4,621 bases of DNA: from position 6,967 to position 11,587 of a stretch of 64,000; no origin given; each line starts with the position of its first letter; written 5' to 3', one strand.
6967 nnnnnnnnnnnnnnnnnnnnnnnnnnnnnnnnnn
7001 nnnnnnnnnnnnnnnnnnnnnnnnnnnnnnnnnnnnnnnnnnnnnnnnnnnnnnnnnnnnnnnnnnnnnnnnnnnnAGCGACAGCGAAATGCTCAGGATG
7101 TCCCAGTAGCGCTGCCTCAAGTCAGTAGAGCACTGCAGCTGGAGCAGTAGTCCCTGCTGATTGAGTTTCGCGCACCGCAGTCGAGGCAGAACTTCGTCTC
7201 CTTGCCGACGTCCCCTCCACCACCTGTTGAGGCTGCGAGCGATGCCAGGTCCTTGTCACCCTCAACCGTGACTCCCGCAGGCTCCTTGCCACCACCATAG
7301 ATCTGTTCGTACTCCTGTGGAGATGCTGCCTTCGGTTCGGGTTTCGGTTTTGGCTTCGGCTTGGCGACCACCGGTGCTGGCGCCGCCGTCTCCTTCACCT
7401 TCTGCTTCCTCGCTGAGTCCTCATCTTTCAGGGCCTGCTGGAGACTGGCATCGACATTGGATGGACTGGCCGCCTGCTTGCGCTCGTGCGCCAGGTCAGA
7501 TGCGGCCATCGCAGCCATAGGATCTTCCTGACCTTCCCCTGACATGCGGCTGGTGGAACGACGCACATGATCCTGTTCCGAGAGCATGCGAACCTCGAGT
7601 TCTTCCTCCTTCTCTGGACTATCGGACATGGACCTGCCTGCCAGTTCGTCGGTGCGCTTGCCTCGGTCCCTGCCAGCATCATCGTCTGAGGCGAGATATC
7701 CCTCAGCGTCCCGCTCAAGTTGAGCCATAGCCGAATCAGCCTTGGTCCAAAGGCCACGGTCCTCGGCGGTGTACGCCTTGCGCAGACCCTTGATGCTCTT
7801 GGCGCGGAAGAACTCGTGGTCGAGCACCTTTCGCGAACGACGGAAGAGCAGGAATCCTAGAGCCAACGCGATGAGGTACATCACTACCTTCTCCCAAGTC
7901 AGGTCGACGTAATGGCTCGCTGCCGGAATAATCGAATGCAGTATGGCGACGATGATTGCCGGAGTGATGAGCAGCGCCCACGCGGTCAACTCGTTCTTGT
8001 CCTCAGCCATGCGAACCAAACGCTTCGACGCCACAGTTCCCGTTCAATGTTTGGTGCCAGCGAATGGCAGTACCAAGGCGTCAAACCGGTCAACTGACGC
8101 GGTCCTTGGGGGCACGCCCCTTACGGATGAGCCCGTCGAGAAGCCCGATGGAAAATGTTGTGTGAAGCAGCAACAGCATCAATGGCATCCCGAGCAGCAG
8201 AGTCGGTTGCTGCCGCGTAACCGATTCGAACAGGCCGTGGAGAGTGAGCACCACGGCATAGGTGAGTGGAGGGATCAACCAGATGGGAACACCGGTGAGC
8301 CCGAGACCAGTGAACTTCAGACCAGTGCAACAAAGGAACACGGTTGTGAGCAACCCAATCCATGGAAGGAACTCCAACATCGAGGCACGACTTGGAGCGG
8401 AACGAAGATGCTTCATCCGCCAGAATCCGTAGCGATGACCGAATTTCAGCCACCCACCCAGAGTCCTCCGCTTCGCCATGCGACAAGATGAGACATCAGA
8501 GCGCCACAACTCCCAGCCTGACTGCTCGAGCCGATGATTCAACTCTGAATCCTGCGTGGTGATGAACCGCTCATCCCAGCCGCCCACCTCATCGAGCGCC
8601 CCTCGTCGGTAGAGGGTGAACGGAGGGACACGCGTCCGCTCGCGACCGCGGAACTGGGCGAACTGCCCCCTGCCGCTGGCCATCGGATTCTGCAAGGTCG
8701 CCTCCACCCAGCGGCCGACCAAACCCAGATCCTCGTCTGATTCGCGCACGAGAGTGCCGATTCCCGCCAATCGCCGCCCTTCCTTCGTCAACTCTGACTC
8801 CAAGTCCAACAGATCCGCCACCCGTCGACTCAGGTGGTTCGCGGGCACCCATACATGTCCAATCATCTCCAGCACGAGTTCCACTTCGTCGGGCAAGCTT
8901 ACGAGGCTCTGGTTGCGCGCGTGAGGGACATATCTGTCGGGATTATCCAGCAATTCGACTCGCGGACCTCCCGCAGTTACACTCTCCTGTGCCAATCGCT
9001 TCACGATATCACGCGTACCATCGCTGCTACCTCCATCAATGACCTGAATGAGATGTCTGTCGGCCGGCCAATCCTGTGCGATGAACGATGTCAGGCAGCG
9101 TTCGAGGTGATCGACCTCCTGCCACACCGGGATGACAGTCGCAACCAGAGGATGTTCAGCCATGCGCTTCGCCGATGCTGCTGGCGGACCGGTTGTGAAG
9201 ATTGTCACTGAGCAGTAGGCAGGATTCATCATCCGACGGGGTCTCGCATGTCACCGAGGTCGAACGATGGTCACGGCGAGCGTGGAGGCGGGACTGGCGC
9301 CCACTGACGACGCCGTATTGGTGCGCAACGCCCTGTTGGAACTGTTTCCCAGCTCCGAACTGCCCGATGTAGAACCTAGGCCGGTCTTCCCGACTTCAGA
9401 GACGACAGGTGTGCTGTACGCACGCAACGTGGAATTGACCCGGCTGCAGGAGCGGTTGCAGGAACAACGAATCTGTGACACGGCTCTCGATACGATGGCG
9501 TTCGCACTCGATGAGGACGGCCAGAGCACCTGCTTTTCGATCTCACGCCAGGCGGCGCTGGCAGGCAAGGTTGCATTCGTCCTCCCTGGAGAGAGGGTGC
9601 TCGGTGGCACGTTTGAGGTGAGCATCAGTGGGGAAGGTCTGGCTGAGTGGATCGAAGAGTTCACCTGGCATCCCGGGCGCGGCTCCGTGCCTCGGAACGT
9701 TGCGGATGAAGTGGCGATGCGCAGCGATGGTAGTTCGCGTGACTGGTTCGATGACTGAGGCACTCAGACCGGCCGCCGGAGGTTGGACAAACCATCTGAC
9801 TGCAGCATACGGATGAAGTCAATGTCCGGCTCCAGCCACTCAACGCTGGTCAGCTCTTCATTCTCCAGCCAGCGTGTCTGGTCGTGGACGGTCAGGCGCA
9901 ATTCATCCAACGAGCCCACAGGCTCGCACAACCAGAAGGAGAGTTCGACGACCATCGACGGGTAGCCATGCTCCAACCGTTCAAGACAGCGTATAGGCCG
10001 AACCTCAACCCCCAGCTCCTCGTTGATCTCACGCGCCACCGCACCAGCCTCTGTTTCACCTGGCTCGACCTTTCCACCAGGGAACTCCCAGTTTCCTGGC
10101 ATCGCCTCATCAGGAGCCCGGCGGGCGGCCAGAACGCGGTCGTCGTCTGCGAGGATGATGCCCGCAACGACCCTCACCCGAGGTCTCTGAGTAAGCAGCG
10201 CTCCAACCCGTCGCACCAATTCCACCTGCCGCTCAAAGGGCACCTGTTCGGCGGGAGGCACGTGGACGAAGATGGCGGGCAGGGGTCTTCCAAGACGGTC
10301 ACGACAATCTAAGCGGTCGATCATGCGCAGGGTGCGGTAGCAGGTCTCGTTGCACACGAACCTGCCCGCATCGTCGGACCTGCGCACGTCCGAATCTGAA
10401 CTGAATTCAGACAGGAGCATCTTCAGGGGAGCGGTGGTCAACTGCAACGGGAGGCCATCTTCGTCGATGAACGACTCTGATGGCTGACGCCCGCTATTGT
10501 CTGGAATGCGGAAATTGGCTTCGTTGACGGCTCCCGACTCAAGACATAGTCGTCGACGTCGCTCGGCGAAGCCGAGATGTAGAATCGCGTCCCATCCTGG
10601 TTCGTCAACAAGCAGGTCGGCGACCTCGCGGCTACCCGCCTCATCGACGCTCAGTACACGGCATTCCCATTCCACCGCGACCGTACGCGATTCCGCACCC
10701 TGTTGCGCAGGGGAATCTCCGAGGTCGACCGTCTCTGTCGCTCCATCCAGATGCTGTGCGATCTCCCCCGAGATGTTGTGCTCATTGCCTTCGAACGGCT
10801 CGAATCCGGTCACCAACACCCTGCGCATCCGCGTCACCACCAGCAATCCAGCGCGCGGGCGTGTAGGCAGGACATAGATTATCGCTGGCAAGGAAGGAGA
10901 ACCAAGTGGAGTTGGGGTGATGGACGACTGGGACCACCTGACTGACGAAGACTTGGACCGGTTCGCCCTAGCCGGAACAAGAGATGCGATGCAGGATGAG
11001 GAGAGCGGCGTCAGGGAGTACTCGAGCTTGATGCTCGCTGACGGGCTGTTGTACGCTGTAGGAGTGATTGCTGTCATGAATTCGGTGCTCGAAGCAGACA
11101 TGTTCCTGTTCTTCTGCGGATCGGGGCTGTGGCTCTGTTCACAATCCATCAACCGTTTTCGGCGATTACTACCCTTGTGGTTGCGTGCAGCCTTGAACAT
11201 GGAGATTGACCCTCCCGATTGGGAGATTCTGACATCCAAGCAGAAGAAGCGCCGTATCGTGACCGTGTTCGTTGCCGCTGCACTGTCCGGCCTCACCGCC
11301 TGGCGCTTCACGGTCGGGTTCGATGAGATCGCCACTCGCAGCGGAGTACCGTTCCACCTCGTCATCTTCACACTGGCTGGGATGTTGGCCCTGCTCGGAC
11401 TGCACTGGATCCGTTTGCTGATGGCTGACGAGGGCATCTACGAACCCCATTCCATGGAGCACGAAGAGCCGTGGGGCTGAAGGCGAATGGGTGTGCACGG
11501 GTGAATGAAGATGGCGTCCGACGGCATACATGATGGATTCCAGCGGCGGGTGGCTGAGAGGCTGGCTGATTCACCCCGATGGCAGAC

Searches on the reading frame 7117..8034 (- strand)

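Call 5: search_protein_families(library=pfam, proteins=[window:7117-8034:-], max_evalue=0.001)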
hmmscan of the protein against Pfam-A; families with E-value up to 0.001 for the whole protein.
window:7117-8034:- (305 aa): 0 families

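Call 68: search_protein_families(library=pfam, proteins=[window:7117-8034:-], max_evalue=0.5)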
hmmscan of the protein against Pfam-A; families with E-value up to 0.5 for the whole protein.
window:7117-8034:- (305 aa): 3 families
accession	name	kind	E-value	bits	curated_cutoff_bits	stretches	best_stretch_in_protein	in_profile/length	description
PF12773.13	DZR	-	0.066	13.8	27.3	1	279-302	11-32/45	Double zinc ribbon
PF13240.11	Zn_Ribbon_1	-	0.12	12.7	25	1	282-301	1-20/23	zinc-ribbon domain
PF14012.11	DUF4229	-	0.13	12.8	27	1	26-69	12-55/68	Protein of unknown function (DUF4229)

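Call 80: search_protein_families(library=ncbifam, proteins=[window:7117-8034:-], max_evalue=5)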
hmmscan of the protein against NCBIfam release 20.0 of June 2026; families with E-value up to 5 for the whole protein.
window:7117-8034:- (305 aa): 6 families
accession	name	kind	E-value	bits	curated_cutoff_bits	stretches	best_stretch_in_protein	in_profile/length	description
NF033930.1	pneumo_PspA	exception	0.0029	16.4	850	1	103-241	259-387/659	pneumococcal surface protein A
NF003161.0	PRK04136.1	equivalog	0.016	14.7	54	1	280-300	14-34/49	50S ribosomal protein L40e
NF005792.0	PRK07630.1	equivalog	0.069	12.1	291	1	11-64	43-94/312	CobD/CbiB family protein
NF047418.1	teichoic_AuxB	equivalog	0.24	10.3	300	1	58-216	141-293/345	lipoteichoic acid stability factor AuxB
TIGR04526.1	predic_Ig_block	subfamily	0.47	9.3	150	1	188-240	59-119/693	putative immunoglobulin-blocking virulence protein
NF045510.1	4Cys_prefix_kin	domain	1.3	9.3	24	0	290-301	12-23/26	4-Cys prefix domain-containing protein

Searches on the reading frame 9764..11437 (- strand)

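Call 5: search_protein_families(library=pfam, proteins=[window:9764-11437:-], max_evalue=0.001)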
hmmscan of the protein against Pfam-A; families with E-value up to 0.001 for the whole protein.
window:9764-11437:- (557 aa): 3 families
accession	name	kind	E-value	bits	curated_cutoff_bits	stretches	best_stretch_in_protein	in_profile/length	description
PF00293.34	NUDIX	-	1.6e-18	67.4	21.1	1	422-529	3-118/134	NUDIX domain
PF01470.22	Peptidase_C15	-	4e-18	66.6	22.7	1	206-395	2-169/204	Pyroglutamyl peptidase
PF14815.12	NUDIX_4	-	1.3e-15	57.6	35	1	425-533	2-102/113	NUDIX domain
